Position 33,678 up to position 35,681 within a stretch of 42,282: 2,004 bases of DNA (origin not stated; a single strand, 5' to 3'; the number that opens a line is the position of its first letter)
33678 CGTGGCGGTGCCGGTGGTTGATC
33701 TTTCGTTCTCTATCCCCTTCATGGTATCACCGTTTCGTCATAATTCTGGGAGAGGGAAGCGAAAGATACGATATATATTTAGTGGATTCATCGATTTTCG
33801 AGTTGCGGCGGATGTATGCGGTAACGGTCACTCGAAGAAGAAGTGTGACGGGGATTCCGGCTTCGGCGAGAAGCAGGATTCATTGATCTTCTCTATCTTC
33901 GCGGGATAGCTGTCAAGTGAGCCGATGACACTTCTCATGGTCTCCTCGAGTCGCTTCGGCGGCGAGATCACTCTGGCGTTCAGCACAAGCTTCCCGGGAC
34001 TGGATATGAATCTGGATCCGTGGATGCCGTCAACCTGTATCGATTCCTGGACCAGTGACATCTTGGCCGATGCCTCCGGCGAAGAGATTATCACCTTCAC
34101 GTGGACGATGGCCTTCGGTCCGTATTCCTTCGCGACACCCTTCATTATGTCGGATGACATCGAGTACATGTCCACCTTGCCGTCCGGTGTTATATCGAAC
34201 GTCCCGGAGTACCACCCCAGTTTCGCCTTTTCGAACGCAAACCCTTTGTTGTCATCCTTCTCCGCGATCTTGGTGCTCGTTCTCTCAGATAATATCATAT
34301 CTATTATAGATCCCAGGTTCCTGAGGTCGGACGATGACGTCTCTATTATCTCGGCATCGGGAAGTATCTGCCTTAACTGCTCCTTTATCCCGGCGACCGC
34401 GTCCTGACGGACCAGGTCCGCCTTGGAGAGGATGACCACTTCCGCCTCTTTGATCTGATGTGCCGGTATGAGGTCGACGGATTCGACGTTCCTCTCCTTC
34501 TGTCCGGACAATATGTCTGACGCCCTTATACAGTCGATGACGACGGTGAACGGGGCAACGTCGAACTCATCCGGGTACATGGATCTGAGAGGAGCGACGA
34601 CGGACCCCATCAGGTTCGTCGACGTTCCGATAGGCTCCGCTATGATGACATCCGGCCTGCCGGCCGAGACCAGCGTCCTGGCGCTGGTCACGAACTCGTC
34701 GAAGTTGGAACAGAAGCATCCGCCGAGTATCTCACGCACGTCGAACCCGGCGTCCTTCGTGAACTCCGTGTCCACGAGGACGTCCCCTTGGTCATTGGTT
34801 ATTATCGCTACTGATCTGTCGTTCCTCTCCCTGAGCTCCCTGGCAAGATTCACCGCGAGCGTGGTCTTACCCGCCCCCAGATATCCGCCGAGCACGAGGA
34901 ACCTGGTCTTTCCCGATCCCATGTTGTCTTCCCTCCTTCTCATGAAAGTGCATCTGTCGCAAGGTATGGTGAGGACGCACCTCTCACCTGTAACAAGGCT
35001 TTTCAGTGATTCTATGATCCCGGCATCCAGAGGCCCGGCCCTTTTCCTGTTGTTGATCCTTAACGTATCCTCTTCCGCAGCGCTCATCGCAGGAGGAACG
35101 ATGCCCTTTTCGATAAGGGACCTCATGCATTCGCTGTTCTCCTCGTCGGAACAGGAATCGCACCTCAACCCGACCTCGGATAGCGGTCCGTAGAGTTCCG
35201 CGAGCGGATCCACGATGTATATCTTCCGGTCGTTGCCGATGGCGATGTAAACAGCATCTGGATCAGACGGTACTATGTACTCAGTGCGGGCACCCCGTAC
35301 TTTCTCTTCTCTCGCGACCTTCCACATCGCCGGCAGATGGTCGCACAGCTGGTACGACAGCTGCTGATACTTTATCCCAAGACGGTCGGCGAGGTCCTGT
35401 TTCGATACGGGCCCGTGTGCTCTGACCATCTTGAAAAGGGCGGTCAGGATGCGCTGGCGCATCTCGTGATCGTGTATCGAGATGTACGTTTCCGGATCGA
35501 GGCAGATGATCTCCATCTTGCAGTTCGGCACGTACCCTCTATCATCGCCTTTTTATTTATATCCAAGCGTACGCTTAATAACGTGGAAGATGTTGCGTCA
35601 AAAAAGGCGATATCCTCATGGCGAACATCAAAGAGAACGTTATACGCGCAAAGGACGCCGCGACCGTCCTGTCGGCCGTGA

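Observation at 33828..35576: Winged-helix DNA-binding domain fused to a G3E metallochaperone-type GTPase, divergent from proAB across a palindromic operator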

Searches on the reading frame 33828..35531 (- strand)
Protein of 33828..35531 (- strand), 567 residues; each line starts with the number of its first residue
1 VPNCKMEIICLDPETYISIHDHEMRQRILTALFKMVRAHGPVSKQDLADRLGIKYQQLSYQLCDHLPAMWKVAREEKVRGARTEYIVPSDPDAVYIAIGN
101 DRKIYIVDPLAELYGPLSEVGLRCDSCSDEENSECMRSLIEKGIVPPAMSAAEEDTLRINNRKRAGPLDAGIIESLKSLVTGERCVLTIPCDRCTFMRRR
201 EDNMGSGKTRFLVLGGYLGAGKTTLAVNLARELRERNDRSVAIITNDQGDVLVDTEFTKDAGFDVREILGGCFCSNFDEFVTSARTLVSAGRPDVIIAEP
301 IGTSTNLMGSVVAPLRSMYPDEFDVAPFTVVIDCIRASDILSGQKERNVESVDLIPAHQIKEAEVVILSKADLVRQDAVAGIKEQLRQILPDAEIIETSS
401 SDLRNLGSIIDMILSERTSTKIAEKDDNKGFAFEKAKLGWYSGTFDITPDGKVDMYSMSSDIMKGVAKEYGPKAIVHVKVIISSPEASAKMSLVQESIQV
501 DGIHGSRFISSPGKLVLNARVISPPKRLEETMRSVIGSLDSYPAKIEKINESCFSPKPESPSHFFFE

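Call 3: search_protein_families(library=pfam, proteins=[window:33828-35531:-], max_evalue=1)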
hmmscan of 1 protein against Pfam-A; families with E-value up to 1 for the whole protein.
window:33828-35531:- (567 aa): 25 families
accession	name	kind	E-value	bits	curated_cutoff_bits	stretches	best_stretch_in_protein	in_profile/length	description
PF02492.25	cobW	-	3.5e-26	92.3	20.7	1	212-396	3-179/180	CobW/HypB/UreG, nucleotide-binding domain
PF12840.13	HTH_20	-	9.2e-05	22.8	27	1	21-62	2-39/51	Helix-turn-helix domain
PF25199.1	nSTAND_NTPase5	-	0.0024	18.1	34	1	205-261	37-93/145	Novel STAND NTPase 5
PF20720.3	nSTAND3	-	0.0034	17.5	27.2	1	208-247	16-55/155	Novel STAND NTPase 3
PF01656.29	CbiA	-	0.0036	17.7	25.4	1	219-243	9-33/125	CobQ/CobB/MinD/ParA nucleotide binding domain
PF24883.2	NPHP3_N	-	0.0043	17.7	24.8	1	206-248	19-60/164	Nephrocystin 3, N-terminal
PF02367.23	TsaE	-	0.0057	17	26.6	1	208-235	20-47/128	Threonylcarbamoyl adenosine biosynthesis protein TsaE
PF01583.26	APS_kinase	-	0.0071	16.8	21.1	1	212-264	5-52/152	Adenylylsulphate kinase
PF13238.12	AAA_18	-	0.0084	17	29.4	1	213-241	2-29/128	AAA domain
PF13401.12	AAA_22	-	0.013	16.2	27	1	209-247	5-43/130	AAA domain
PF13614.12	AAA_31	-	0.014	15.8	27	1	219-260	12-53/177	AAA domain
PF13191.12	AAA_16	-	0.016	16.2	32.6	1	204-237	19-52/167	AAA ATPase domain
PF03193.22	RsgA_GTPase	-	0.031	14.5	30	0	354-409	46-100/174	RsgA GTPase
PF00448.28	SRP54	-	0.044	13.9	22.7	1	212-247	4-38/196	SRP54-type protein, GTPase domain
PF13671.12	AAA_33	-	0.061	14.1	27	1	212-247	2-31/143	AAA domain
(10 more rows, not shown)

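Call 4: search_protein_families(library=ncbifam, proteins=[window:33828-35531:-], max_evalue=1)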
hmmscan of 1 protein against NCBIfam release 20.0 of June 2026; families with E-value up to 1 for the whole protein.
window:33828-35531:- (567 aa): 27 families (the best 25 are shown)
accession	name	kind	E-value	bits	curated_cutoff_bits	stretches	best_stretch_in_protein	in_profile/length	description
NF041053.1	CobW_rel_Se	equivalog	2.1e-17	63.4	180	1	211-411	3-192/195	CobW-related selenoprotein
NF038288.1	chaper_GTP_ZigA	equivalog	1.1e-14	54.2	600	2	213-306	5-103/390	zinc metallochaperone GTPase ZigA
TIGR02475.1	CobW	equivalog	4.7e-13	48.7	332.1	2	212-302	7-102/342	cobalamin biosynthesis protein CobW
TIGR00073.1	hypB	equivalog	2e-08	34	121.2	2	359-417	154-214/217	hydrogenase nickel incorporation protein HypB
NF008578.0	PRK11537.1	equivalog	1.2e-07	31.3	361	1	213-289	8-82/318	GTPase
NF041546.1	ParA_partition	equivalog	0.00028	20.5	180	1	219-254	10-44/203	ParA family partition ATPase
TIGR03499.1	FlhF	equivalog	0.0021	18.1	174.15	1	207-248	196-238/286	flagellar biosynthesis GTPase FlhF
NF005252.0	PRK06762.1-3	equivalog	0.0021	17.9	258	1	203-248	5-46/189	hypothetical protein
NF002059.0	PRK00889.1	subfamily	0.023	14.4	244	1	212-264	8-55/177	adenylyl-sulfate kinase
TIGR00455.1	apsK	equivalog_domain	0.026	14.2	138.7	1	208-264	17-68/184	adenylyl-sulfate kinase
NF010340.0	PRK13768.1-2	equivalog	0.041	13.6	293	0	210-245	4-38/265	GTPase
TIGR03575.1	selen_PSTK_euk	equivalog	0.041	13.1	382.35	1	213-260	3-48/340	L-seryl-tRNA(Sec) kinase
NF010248.0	PRK13695.1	equivalog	0.046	13.4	156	1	213-249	7-43/180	NTPase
TIGR00959.1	ffh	equivalog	0.047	12.5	473.2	1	208-247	98-137/428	signal recognition particle protein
TIGR00101.1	ureG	equivalog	0.051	13.4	204.2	1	215-248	7-38/199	urease accessory protein UreG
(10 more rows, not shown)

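Call 5: search_solved_structures(query=window:33828-35531:-, max_evalue=1, show_alignments=3)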
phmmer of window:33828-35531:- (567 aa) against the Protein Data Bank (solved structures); distinct sequences matched with E-value up to 1: 12.
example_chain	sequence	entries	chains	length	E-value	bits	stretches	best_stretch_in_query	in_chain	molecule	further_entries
1nij_A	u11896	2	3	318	3.1e-06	29.2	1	213-277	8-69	Hypothetical protein yjiA | Uncharacterized GTP-binding protein YjiA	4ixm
4ixn_A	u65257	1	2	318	2.4e-05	26.2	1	213-277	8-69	Uncharacterized GTP-binding protein YjiA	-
4lps_A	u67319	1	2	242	0.14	13.9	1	363-417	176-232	Hydrogenase/urease nickel incorporation protein HypB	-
8puu_A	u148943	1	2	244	0.25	13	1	199-233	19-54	Deoxynucleoside kinase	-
7o9f_A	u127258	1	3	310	0.31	12.7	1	175-246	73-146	Signal recognition particle protein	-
3zq6_A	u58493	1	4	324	0.38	12.4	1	205-273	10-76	PUTATIVE ARSENICAL PUMP-DRIVING ATPASE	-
8z0x_A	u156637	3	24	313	0.43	12.2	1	204-251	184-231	3-hydroxyisobutyrate dehydrogenase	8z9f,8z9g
7o5b_g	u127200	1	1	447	0.44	12.2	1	175-246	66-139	Signal recognition particle protein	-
4c7o_A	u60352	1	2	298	0.52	11.9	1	176-247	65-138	SIGNAL RECOGNITION PARTICLE PROTEIN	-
7o9g_A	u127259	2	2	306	0.55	11.9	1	176-247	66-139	Signal recognition particle protein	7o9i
5gaf_i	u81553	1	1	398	0.82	11.3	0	177-247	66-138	Signal recognition particle protein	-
3iqw_A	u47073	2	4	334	0.96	11.1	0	208-268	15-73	Tail-anchored protein targeting factor Get3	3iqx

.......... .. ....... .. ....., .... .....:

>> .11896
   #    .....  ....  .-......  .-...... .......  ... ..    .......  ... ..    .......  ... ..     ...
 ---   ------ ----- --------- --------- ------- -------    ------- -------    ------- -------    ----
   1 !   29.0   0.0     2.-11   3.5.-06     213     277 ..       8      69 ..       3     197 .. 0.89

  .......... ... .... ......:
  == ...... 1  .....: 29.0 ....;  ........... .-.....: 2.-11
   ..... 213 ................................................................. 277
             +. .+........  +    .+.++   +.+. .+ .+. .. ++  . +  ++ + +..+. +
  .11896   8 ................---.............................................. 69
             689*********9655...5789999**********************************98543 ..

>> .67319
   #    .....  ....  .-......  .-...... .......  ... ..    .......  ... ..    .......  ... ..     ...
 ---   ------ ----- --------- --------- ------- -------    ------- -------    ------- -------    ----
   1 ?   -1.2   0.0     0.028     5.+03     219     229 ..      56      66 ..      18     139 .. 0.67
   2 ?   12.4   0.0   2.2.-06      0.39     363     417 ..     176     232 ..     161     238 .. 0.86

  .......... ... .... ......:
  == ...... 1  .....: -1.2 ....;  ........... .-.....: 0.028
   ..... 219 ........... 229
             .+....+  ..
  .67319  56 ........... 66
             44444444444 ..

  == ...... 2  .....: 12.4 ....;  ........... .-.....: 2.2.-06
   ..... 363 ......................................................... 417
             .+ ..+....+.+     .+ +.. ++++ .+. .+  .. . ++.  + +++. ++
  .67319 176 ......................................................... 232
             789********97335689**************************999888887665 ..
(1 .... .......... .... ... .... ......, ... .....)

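Call 6: find_homologous_proteins(query=window:33828-35531:-, max_evalue=0.001)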
Query window:33828-35531:- (567 aa): 596 proteins with E <= 0.001 among 8000 candidates; the best 120 are listed.
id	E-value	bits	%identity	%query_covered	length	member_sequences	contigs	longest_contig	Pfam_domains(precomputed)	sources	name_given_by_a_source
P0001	0.0e+0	1255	100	99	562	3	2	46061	PF02492.26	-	-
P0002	0.0e+0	1109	86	100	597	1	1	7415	PF02492.26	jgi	-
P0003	0.0e+0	1100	85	100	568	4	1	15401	PF02492.26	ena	-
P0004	0.0e+0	1066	83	99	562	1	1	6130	PF02492.26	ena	-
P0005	0.0e+0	1063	83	99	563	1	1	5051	PF02492.26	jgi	jgi:G3E family GTPase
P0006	0.0e+0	1042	81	99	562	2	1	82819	PF02492.26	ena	-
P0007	0.0e+0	1041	81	99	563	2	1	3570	PF02492.26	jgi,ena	-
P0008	0.0e+0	1039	79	100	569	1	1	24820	PF02492.26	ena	-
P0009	0.0e+0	1037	80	99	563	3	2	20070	PF02492.26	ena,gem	-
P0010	0.0e+0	1037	81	99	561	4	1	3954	PF02492.26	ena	-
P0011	0.0e+0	1036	81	99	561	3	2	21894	PF02492.26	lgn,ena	-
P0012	0.0e+0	1035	80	99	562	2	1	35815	PF02492.26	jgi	jgi:G3E family GTPase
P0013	0.0e+0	1035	80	99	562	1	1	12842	PF02492.26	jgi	jgi:G3E family GTPase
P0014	0.0e+0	1031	80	99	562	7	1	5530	PF02492.26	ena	-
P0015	0.0e+0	1029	80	99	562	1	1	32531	PF02492.26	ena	-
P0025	4.7e-194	664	54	100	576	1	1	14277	PF02492.26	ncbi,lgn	-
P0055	5.8e-166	571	69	63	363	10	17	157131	PF02492.26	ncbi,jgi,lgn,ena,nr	ncbi:MAG: hypothetical protein E7Z66_00880 [Thermoplasmata archaeon]|nr:hypothetical protein [Thermo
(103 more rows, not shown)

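Call 9: find_encoding_contigs(protein=P0055, flank=6000, max_places=3)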
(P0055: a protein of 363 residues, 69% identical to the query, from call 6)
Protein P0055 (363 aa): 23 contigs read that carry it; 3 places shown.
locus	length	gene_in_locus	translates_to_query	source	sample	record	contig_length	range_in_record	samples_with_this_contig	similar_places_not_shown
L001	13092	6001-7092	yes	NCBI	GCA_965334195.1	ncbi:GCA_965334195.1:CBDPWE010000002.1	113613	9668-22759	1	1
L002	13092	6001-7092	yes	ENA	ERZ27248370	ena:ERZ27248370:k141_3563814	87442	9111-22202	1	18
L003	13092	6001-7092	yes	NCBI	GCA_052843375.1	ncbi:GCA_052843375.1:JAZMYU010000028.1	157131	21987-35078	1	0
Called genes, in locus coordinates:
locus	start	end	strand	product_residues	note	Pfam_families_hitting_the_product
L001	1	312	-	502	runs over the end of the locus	PF00111:Fer2 (weak), PF13510:Fer2_4 (weak), PF17651:Raco_middle, PF14574:RACo_C_ter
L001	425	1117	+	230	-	PF04055:Radical_SAM, PF13353:Fer4_12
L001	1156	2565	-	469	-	PF00171:Aldedh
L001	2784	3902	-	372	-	PF00696:AA_kinase, PF01472:PUA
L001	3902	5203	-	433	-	PF00171:Aldedh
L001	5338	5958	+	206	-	-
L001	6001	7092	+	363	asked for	PF02492:cobW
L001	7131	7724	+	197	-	PF08242:Methyltransf_12 (faint), PF13489:Methyltransf_23 (weak), PF03602:Cons_hypoth95 (weak), PF05175:MTS, PF06325:PrmA, PF13847:Methyltransf_31, PF08241:Methyltransf_11 (weak), PF13649:Methyltransf_25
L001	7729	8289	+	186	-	PF14382:ECR1_N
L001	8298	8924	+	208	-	PF02568:ThiI, PF06508:QueC (weak)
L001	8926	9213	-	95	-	-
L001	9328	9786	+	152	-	PF17146:PIN_6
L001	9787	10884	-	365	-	PF01266:DAO (faint), PF01494:FAD_binding_3 (weak), PF04820:Trp_halogenase (faint), PF07992:Pyr_redox_2 (weak), PF12831:FAD_oxidored (weak), PF13450:NAD_binding_8 (weak), PF22578:GGR_cat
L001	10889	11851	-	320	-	PF00348:polyprenyl_synt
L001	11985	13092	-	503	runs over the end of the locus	PF00361:Proton_antipo_M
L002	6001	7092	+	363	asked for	PF02492:cobW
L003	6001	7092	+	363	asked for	PF02492:cobW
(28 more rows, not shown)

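Call 10: find_encoding_contigs(protein=P0025, flank=6000, max_places=2)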
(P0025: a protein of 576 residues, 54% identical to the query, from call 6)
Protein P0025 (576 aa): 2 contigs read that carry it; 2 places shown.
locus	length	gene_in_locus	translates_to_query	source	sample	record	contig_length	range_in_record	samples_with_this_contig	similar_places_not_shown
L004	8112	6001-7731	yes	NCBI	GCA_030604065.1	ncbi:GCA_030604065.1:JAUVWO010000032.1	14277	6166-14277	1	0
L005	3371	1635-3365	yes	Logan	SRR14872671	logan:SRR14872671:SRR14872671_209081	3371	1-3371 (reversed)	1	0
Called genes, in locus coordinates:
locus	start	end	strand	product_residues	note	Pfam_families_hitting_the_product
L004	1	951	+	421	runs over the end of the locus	-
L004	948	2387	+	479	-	PF05893:LuxC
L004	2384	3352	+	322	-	PF01073:3Beta_HSD, PF01370:Epimerase, PF04321:RmlD_sub_bind, PF05368:NmrA, PF07993:NAD_binding_4 (weak), PF13460:NAD_binding_10, PF16363:GDP_Man_Dehyd, PF07993:NAD_binding_4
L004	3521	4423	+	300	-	-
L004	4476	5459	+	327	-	PF02423:OCD_Mu_crystall, PF01488:Shikimate_DH (weak), PF03807:F420_oxidored (weak)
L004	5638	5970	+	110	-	PF00583:Acetyltransf_1, PF13673:Acetyltransf_10, PF13508:Acetyltransf_7, PF08445:FR47 (weak)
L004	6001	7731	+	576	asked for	PF02492:cobW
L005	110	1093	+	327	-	PF02423:OCD_Mu_crystall, PF01488:Shikimate_DH (weak), PF03807:F420_oxidored (weak)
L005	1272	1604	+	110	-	PF00583:Acetyltransf_1, PF13673:Acetyltransf_10, PF13508:Acetyltransf_7, PF08445:FR47 (weak)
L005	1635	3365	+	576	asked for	PF02492:cobW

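Call 24: predict_structure(alignment_id=A1)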
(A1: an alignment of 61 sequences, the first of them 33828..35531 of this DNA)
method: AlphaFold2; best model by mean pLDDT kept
length: 567 residues; sequences in the alignment: 61
mean_pLDDT: 82.4   pTM: 0.61
mean pLDDT of the five models: 82.4, 79.4, 78.2, 78.0, 76.7
residues with pLDDT >= 90: 220; 70-90: 232; 50-70: 95; < 50: 20
segments of 3 or more residues with pLDDT < 50: 256-261, 302-304, 558-567
pLDDT, mean of each block of 10 residues (from residue 1): 76 92 95 87 91 94 94 92 94 92 94 95 89 87 89 95 92 89 73 62 66 82 82 83 70 51 59 63 72 80 65 85 91 76 62 65 90 87 89 88 80 92 71 73 92 95 94 85 88 84 85 91 88 95 94 63 39
secondary structure, 60 per line:
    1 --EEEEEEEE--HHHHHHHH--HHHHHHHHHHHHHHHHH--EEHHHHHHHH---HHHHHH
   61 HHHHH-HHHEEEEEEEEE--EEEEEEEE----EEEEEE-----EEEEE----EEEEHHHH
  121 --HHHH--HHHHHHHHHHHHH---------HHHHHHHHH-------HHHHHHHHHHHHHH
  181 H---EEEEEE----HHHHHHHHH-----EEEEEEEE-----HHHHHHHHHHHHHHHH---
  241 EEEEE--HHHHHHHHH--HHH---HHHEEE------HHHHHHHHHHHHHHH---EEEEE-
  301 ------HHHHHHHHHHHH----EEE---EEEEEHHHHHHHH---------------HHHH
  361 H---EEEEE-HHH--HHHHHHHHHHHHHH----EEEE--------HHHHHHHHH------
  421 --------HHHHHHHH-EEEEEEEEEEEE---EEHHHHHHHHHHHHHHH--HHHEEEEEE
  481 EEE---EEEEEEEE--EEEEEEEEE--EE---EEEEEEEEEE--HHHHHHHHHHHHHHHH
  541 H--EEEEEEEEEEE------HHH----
elements in order: E3-10 H13-20 H23-39 H44-51 H55-65 E70-78 E81-88 E93-98 E104-108 E113-116 H117-120 H123-126 H129-141 H151-159 H167-181 E185-190 H195-203 E209-216 H222-237 E241-245 H248-256 E268-270 H277-291 E295-299 H307-318 E323-325 E329-333 H334-341 H357-361 E365-369 H376-389 E394-397 H406-414 H429-436 E438-449 H455-469 E475-483 E487-494 E497-505 E513-522 H525-541 E544-554

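Call 32: fold_search(model_id=the predicted structure, library=pdb)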
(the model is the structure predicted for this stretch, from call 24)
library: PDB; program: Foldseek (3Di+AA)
matches with E <= 10: 1658; with E <= 0.001: 138
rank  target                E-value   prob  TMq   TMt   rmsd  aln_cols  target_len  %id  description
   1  1nij                  1.8e-10  1.00  0.28  0.46  21.1       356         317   18  YJIA PROTEIN (released 2003-06-24)
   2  4ixm_A                1.2e-09  1.00  0.28  0.47  20.5       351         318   16  Crystal structure of Zn(II)-bound YjiA GTPase from E. coli (released 2013-02-27)
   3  4ixn_A                1.4e-09  1.00  0.27  0.46  20.8       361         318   16  Crystal Structure of Zn(II)-bound E37A,C66A,C67A triple mutant YjiA GTPase (released 2013-02-27)
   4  2hf8_B                1.0e-07  1.00  0.27  0.65   5.4       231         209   20  Crystal structure of HypB from Methanocaldococcus jannaschii in the triphosphate form, in complex with zinc (released 2006-07-04)
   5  4c7o_C                3.1e-07  1.00  0.25  0.44  18.7       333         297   18  The structural basis of FtsY recruitment and GTPase activation by SRP RNA (released 2013-11-20)
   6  5l3r_C                4.3e-07  1.00  0.25  0.48  21.8       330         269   14  Structure of the GTPase heterodimer of chloroplast SRP54 and FtsY from Arabidopsis thaliana (released 2016-06-08)
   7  2wsm_A                4.8e-07  1.00  0.25  0.63   5.9       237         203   17  Crystal structure of Hydrogenase Maturation Factor HypB From Archaeoglobus Fulgidus (released 2010-09-22)
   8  3dmd_A                5.1e-07  1.00  0.26  0.44  18.8       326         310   17  Structures and Conformations in Solution of the Signal Recognition Particle Receptor from the archaeon Pyrococcus furi (released 2008-11-11)
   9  3dmd_B                8.0e-07  1.00  0.26  0.43  18.9       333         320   18  Structures and Conformations in Solution of the Signal Recognition Particle Receptor from the archaeon Pyrococcus furi (released 2008-11-11)
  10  4lps_A                9.0e-07  1.00  0.26  0.63   5.7       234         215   18  Crystal structure of HypB from Helicobacter pylori in complex with nickel (released 2013-12-18)
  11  5l3r_A                9.0e-07  1.00  0.26  0.50  19.7       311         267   13  Structure of the GTPase heterodimer of chloroplast SRP54 and FtsY from Arabidopsis thaliana (released 2016-06-08)
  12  5gad_i                1.1e-06  1.00  0.25  0.31  18.8       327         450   18  RNC-SRP-SR complex early state (released 2016-01-27)
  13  4c7o_A                1.2e-06  1.00  0.25  0.45  19.2       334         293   16  The structural basis of FtsY recruitment and GTPase activation by SRP RNA (released 2013-11-20)
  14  2xxa_C                2.6e-06  1.00  0.26  0.35  19.1       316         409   16  The Crystal Structure of the Signal Recognition Particle (SRP) in Complex with its Receptor(SR) (released 2011-03-02)
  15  5nco_i                2.8e-06  1.00  0.25  0.31  24.4       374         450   18  Quaternary complex between SRP, SR, and SecYEG bound to the translating ribosome (released 2017-05-24)
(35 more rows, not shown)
